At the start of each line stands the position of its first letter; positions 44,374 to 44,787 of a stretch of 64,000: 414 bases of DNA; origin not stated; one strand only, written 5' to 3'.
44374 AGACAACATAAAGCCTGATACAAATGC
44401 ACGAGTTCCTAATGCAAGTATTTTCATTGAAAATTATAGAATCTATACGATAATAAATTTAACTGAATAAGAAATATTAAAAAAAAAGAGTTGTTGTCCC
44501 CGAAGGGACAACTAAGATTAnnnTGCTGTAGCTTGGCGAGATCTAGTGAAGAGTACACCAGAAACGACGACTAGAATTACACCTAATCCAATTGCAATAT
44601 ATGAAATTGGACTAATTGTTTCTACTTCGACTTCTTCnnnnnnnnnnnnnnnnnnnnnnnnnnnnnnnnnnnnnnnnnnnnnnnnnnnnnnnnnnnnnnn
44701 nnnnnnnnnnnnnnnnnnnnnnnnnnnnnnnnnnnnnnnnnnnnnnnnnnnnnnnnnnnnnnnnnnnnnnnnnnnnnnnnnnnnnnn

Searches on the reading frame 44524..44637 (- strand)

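Call 13: search_protein_families(library=ncbifam, proteins=[window:44524-44637:-], max_evalue=10)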
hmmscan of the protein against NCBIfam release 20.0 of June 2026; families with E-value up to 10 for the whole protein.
seq(38 aa): 4 families
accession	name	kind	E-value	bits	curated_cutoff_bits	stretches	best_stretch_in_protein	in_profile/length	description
TIGR04429.1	Phr_nterm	subfamily_domain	0.005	17.2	25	1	11-31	4-24/28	Phr family secreted Rap phosphatase inhibitor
TIGR01167.1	LPXTG_anchor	domain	0.072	13.8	15.9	1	10-35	10-33/34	LPXTG cell wall anchor domain-containing protein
NF041738.1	GG_III-CTERM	domain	0.078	12.9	22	1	13-34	3-24/28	GGIII-like transmembrane region-containing protein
NF001972.0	PRK00753.1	equivalog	0.31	11.1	74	1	18-31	21-34/39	photosystem II reaction center protein PsbL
